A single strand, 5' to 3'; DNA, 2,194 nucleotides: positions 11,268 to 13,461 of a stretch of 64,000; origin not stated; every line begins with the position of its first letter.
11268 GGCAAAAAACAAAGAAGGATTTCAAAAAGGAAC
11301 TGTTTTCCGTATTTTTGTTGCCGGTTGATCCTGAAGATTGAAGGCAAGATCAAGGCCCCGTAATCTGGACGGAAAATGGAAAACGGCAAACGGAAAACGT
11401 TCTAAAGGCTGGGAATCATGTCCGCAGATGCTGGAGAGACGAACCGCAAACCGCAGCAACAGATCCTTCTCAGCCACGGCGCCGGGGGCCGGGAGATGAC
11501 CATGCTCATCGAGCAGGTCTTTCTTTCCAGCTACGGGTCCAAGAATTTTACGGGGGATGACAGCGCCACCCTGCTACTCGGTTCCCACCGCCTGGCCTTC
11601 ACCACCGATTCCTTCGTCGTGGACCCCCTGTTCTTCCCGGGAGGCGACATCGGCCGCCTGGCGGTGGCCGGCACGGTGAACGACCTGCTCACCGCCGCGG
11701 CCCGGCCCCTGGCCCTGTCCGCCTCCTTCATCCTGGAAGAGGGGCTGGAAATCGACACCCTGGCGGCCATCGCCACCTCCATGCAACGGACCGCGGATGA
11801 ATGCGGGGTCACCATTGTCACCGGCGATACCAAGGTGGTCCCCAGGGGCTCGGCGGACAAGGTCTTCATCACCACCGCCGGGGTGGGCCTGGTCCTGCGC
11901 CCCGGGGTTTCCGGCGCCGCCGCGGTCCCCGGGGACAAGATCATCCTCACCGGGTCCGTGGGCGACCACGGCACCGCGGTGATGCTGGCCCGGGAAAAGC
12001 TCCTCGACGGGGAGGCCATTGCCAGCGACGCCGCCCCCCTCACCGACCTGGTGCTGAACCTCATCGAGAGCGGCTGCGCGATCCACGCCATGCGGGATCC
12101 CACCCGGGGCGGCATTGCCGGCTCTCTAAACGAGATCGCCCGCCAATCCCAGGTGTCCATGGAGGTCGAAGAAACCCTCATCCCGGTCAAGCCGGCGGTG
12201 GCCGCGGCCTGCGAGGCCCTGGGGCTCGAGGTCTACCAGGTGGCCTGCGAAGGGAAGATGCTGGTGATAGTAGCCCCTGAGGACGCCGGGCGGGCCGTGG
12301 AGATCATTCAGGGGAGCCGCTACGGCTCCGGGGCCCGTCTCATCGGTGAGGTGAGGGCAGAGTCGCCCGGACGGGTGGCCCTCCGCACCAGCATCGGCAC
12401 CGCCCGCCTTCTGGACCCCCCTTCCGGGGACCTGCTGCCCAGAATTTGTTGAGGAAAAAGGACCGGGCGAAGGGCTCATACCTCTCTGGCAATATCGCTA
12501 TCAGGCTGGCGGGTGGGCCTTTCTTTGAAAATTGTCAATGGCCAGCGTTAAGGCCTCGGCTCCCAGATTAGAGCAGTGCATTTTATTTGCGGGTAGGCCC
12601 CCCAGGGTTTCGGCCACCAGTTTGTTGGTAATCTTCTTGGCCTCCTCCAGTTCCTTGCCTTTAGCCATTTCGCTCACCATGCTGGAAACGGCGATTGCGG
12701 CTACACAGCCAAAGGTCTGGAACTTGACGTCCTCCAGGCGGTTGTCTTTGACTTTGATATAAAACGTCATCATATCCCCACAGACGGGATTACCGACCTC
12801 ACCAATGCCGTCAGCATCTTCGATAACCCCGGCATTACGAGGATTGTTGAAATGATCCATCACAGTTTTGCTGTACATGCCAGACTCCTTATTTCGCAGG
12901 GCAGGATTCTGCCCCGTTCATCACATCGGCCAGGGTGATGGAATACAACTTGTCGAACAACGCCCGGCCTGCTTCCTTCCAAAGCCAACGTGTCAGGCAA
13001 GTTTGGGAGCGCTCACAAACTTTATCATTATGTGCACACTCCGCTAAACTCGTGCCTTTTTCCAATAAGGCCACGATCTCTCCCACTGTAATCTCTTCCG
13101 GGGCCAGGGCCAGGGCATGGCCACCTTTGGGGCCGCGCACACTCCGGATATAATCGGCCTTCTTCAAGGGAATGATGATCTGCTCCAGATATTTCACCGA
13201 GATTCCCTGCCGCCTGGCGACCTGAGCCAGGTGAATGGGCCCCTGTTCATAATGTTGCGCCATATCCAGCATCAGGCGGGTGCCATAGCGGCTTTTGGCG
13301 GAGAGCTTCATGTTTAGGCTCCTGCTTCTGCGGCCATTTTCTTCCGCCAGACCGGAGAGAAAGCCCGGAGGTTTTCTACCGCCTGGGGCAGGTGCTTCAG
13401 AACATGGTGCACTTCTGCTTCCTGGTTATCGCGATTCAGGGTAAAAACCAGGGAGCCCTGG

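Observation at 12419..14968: Self-contained Fe-S/sulfur module bracketed by 58-bp direct repeats derived from the hypE terminus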

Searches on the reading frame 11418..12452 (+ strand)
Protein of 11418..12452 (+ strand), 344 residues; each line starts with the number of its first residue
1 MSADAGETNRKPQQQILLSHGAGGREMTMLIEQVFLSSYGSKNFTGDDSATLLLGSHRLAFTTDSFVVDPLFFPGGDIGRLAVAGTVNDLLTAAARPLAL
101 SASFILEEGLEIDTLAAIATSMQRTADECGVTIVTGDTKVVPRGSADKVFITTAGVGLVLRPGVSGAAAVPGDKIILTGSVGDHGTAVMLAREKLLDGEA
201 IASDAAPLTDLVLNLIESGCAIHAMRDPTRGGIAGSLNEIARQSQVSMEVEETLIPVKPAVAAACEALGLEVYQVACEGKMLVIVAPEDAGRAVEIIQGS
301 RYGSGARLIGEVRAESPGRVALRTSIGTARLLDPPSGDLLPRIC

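Call 5: search_protein_families(library=pfam, proteins=[window:11418-12452:+])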
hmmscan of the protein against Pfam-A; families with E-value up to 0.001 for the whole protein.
window:11418-12452:+ (344 aa): 2 families
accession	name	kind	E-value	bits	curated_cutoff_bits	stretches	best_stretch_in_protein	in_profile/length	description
PF02769.27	AIRS_C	-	3.4e-26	92.7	23.1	1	171-320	2-153/156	AIR synthase related protein, C-terminal domain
PF00586.29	AIRS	-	4.3e-23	82.3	24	1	46-159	1-112/112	AIR synthase related protein, N-terminal domain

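Call 9: find_related_loci(query=window:11418-12452:+, collection=genome_contigs, flank=10000)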
Query window:11418-12452:+ (344 aa) in genome_contigs; peptide patterns used: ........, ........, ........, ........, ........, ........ (x = any residue, [..] = any of these).
101 stretches matched a pattern; 38 encode a relative of the query (tblastn E <= 1e-3); 38 distinct loci.
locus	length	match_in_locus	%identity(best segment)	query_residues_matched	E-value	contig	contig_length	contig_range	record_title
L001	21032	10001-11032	97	1-344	0e+0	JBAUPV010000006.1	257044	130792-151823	MAG: Desulfobaccales bacterium isolate MFD09440_ilm_asm_bin37 k127_57183, whole genome shotgun sequence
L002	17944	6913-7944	96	1-344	0e+0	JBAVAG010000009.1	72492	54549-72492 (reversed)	MAG: Desulfobaccales bacterium isolate MFD09281_ilm_asm_bin32 k127_512318, whole genome shotgun sequence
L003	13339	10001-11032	93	1-344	0e+0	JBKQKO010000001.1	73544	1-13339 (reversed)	MAG: Desulfobaccales bacterium isolate CRr1A1B1C__bin_77 CRr1A1B1C_000000001946, whole genome shotgun sequence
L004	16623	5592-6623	92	1-344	0e+0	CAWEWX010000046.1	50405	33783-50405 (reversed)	MAG: uncultured delta proteobacterium isolate MFD03323.bin.3.266 genome assembly, contig: contig_46822, whole genome sho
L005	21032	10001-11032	92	1-344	0e+0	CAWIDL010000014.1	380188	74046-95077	MAG: uncultured delta proteobacterium isolate MFD01231.bin.1.21 genome assembly, contig: contig_5130, whole genome shotg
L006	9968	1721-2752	92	1-344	0e+0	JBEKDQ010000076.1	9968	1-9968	MAG: Desulfobaccales bacterium isolate SPRUCE 187 SPRUCE_187_76, whole genome shotgun sequence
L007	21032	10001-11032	90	1-344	0e+0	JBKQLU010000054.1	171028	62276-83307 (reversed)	MAG: Desulfobaccales bacterium isolate CRr3G3H3I__bin_20 CRr3G3H3I_000000208308, whole genome shotgun sequence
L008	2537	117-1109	92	14-344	0e+0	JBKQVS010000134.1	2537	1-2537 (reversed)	MAG: Desulfobaccales bacterium isolate SEr3G3H3I__bin_140 SEr3G3H3I_000000310043, whole genome shotgun sequence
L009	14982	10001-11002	86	12-344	0e+0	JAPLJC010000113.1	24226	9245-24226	MAG: Deltaproteobacteria bacterium isolate LacPavin_0920_WC90_MAG_58_11 LacPavin_0920_WC90_scaffold_100253, whole genome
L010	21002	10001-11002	85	12-344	0e+0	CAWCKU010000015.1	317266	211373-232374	MAG: uncultured delta proteobacterium isolate MFD01872.bin.2.172 genome assembly, contig: contig_43983, whole genome sho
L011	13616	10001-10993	85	14-344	0e+0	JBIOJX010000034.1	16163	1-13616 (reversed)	MAG: Desulfobaccales bacterium isolate GcC11-15 k141_396298_length_16163_cov_19.0000, whole genome shotgun sequence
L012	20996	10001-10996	80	13-344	1e-165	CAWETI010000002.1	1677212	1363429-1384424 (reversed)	MAG: uncultured delta proteobacterium isolate MFD01476.bin.2.41 genome assembly, contig: contig_14930, whole genome shot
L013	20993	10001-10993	79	14-344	1e-160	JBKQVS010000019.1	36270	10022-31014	MAG: Desulfobaccales bacterium isolate SEr3G3H3I__bin_140 SEr3G3H3I_000000067524, whole genome shotgun sequence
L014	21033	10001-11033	90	1-344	9e-174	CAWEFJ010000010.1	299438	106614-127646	MAG: uncultured delta proteobacterium isolate MFD00991.bin.2.24 genome assembly, contig: contig_42252, whole genome shot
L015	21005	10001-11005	54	13-344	1e-103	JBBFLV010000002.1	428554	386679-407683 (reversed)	MAG: Anaerolineales bacterium isolate Uz-U4-34 NODE_14_length_428554_cov_19.401305, whole genome shotgun sequence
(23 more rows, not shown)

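Call 76: search_protein_families(library=ncbifam, proteins=[window:11418-12452:+], max_evalue=0.00001)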
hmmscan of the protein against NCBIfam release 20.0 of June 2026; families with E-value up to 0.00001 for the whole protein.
window:11418-12452:+ (344 aa): 11 families
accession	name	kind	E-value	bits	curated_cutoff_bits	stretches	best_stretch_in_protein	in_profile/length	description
TIGR02124.1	hypE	equivalog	2.6e-120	401.4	251.6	1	15-344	1-332/332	hydrogenase expression/formation protein HypE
TIGR01379.1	thiL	equivalog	1.8e-25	89.6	184.15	1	42-322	20-303/320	thiamine-phosphate kinase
NF004351.0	PRK05731.1-4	equivalog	2.5e-19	69.5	324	1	45-317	37-301/321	thiamine-phosphate kinase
NF004353.0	PRK05731.2-2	equivalog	1.4e-18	67.1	301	1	41-278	15-248/311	thiamine-phosphate kinase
TIGR00476.1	selD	equivalog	3.7e-14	52.6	125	1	44-266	43-262/311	selenide, water dikinase SelD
TIGR00878.1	purM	equivalog_domain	1.3e-12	47.6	236.35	1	78-313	77-330/332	phosphoribosylformylglycinamidine cyclo-ligase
NF004350.0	PRK05731.1-1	equivalog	3.1e-08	32.9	441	1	45-318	27-302/325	thiamine-phosphate kinase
TIGR01736.1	FGAM_synth_II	equivalog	3.4e-07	28.9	525.75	1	83-319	94-337/718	phosphoribosylformylglycinamidine synthase subunit PurL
NF002098.0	PRK00943.1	equivalog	3.6e-07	29.4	299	1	44-263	47-263/347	selenide, water dikinase SelD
NF002290.1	PRK01213.1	equivalog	9.7e-07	27.3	648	1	83-320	94-337/723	phosphoribosylformylglycinamidine synthase subunit PurL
TIGR04049.1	AIR_rel_sll0787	hypoth_equivalog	6.9e-06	25.3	321.3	0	35-261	32-247/318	sll0787 family AIR synthase-like protein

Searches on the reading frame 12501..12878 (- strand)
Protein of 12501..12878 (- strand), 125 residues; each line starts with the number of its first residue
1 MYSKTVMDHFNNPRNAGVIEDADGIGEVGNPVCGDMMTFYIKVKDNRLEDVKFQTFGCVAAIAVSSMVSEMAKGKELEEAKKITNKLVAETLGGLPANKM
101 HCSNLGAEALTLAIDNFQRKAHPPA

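Call 5: search_protein_families(library=pfam, proteins=[window:12501-12878:-])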
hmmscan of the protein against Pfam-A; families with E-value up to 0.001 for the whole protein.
window:12501-12878:- (125 aa): 1 family
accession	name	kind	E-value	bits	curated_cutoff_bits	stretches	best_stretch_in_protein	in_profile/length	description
PF01592.21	NifU_N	-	8.7e-48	162.1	22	1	1-121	1-124/127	NifU-like N terminal domain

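Call 76: search_protein_families(library=ncbifam, proteins=[window:12501-12878:-], max_evalue=0.00001)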
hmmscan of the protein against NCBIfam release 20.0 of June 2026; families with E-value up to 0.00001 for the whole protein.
window:12501-12878:- (125 aa): 4 families
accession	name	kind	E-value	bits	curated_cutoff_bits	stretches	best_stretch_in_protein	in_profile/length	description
TIGR03419.1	NifU_clost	equivalog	8.1e-57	190.9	187.9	1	2-121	1-120/121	Fe-S cluster assembly scaffold protein NifU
TIGR02000.1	NifU_proper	equivalog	1.3e-42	146.2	273.3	1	2-119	4-123/290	Fe-S cluster assembly protein NifU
TIGR01999.1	iscU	equivalog_domain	3.2e-36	124.1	192.4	1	2-120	1-122/124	Fe-S cluster assembly scaffold IscU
TIGR01994.1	SUF_scaf_2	equivalog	1.4e-22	80.2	92.5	1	1-87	4-90/137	Fe-S cluster assembly sulfur transfer protein SufU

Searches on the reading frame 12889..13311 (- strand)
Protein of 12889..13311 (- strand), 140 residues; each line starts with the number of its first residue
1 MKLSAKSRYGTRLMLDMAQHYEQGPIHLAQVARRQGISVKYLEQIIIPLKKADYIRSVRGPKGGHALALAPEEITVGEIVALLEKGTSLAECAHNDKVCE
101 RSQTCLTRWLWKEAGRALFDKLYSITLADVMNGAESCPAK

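Call 5: search_protein_families(library=pfam, proteins=[window:12889-13311:-])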
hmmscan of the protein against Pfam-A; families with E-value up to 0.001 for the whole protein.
window:12889-13311:- (140 aa): 1 family
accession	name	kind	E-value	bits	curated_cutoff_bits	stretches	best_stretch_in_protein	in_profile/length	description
PF02082.26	Rrf2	-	3.4e-38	131.2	30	1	3-132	1-131/132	Iron-dependent Transcriptional regulator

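Call 76: search_protein_families(library=ncbifam, proteins=[window:12889-13311:-], max_evalue=0.00001)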
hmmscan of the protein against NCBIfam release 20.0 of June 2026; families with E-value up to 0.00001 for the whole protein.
window:12889-13311:- (140 aa): 7 families
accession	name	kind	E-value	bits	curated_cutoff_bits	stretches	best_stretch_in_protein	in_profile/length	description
TIGR00738.1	rrf2_super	superfamily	5.1e-37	126.7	73.3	1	1-132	1-132/132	Rrf2 family transcriptional regulator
TIGR02010.1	IscR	equivalog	3e-35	121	207.55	1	1-133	1-132/135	Fe-S cluster assembly transcriptional regulator IscR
NF047409.1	Cys_reg_CymR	equivalog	3e-29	101.9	195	1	1-135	1-128/139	cysteine metabolism transcriptional regulator CymR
NF008110.0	PRK10857.1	equivalog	4.4e-29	101.4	275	1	1-134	1-133/164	Fe-S cluster assembly transcriptional regulator IscR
TIGR02944.1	suf_reg_Xantho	equivalog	2e-22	80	110.65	1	2-130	3-130/130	SUF system Fe-S cluster assembly regulator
NF008886.0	PRK11920.1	equivalog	2.5e-17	62.9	193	1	1-132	1-132/153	iron-responsive transcriptional regulator RirA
NF008240.0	PRK11014.1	equivalog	4.5e-14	52.7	182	1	1-133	1-130/141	nitric oxide-sensing transcriptional repressor NsrR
